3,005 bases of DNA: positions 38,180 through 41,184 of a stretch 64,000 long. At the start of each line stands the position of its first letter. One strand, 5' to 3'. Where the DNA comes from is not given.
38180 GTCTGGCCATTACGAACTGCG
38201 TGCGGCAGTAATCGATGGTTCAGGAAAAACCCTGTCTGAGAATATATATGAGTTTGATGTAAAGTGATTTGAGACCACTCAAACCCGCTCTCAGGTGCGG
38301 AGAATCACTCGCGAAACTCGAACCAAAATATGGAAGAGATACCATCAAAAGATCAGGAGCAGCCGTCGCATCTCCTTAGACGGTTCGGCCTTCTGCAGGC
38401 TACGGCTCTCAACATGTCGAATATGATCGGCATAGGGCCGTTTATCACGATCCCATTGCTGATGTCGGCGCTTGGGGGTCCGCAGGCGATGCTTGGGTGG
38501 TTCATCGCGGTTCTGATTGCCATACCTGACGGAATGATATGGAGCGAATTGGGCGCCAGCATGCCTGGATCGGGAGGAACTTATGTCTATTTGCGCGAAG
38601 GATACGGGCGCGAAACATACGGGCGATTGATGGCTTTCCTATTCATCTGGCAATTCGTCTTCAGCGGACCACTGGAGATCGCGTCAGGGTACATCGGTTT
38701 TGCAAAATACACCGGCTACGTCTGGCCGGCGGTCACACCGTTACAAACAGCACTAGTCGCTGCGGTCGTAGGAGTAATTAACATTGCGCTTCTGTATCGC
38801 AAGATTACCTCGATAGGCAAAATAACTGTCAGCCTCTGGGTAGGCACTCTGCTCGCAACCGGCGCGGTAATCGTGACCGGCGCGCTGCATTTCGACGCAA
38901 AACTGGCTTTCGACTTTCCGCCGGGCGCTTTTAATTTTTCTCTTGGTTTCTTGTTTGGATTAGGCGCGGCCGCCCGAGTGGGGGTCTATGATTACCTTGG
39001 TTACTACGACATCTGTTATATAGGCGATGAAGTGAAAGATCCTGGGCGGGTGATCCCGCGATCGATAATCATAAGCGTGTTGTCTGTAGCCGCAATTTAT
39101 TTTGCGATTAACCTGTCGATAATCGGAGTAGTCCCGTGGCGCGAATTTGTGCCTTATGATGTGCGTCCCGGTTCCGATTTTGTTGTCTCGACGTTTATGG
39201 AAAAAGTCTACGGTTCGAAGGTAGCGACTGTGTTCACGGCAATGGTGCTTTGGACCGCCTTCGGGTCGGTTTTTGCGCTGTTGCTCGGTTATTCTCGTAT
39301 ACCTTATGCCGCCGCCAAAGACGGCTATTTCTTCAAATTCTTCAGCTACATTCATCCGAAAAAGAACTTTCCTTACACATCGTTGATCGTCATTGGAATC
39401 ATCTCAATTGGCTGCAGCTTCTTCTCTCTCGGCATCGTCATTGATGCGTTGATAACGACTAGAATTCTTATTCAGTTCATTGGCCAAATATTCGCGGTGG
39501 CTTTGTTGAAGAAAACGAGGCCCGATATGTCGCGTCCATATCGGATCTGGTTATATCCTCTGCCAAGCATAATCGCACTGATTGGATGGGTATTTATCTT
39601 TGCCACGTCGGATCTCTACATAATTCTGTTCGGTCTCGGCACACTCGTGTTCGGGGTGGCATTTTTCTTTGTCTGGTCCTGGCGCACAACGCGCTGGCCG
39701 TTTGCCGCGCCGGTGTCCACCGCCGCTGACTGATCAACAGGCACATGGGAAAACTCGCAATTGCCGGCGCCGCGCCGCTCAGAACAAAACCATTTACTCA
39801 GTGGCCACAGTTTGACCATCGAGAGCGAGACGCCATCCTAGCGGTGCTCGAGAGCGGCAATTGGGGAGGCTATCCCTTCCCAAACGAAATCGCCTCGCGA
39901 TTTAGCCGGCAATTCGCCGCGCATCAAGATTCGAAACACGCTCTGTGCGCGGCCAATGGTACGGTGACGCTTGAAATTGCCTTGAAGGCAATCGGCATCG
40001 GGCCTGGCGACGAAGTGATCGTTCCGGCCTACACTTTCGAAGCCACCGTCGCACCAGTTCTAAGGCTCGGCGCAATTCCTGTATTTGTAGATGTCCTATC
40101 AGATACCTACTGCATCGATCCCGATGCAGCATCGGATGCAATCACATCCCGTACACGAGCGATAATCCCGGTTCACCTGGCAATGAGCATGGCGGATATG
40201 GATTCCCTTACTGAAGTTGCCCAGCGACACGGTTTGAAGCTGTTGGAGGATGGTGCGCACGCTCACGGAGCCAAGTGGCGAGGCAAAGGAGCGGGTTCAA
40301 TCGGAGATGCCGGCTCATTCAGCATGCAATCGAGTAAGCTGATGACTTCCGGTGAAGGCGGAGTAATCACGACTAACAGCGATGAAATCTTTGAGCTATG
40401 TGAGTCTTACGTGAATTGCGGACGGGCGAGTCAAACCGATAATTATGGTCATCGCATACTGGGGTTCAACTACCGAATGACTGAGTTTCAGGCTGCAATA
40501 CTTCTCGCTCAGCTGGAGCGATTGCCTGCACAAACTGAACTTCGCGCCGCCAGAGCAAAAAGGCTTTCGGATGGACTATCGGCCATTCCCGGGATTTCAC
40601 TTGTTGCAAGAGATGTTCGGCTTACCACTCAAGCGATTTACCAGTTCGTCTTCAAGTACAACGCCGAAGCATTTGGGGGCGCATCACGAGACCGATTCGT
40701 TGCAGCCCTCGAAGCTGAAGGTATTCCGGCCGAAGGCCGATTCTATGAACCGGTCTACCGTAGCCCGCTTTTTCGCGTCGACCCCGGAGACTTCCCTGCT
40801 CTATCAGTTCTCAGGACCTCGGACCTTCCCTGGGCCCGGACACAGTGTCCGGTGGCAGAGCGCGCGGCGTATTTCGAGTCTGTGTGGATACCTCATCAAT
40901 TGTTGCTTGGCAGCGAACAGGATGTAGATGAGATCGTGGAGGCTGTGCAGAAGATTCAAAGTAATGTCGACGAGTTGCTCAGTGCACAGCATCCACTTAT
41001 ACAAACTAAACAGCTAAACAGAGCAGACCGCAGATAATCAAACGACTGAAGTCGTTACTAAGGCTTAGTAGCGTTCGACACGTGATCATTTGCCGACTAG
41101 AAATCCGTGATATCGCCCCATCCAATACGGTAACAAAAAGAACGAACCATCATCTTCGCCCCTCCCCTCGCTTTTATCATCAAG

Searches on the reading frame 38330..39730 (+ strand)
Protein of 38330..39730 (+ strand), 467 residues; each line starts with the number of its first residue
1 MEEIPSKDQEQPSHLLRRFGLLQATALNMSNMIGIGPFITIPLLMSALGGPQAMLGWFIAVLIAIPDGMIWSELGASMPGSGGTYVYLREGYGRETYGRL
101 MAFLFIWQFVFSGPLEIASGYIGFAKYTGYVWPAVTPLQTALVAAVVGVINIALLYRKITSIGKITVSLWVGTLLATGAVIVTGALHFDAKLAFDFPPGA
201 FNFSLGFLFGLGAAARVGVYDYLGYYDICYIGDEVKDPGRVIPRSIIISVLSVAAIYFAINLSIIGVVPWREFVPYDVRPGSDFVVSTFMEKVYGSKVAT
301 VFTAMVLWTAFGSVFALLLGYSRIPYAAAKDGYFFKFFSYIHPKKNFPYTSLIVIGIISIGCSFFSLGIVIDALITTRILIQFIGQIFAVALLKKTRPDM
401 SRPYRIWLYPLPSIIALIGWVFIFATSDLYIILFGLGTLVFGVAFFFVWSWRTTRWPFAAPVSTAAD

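Call 87: search_protein_families(library=pfam, proteins=[window:38330-39730:+], max_evalue=0.00001)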
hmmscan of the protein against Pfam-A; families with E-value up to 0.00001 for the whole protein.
window:38330-39730:+ (467 aa): 2 families
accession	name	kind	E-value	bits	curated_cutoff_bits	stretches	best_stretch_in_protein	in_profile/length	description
PF13520.12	AA_permease_2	-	3.1e-43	148.7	27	1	19-426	1-403/427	Amino acid permease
PF00324.27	AA_permease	-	9.9e-26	90.9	24.6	1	26-434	4-427/470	Amino acid permease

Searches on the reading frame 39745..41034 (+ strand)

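Call 87: search_protein_families(library=pfam, proteins=[window:39745-41034:+], max_evalue=0.00001)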
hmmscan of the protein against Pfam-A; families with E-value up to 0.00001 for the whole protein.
window:39745-41034:+ (430 aa): 1 family
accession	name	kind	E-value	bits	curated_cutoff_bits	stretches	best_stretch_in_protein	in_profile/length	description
PF01041.23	DegT_DnrJ_EryC1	-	8.1e-98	328.4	19.8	1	24-401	4-359/360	DegT/DnrJ/EryC1/StrS aminotransferase family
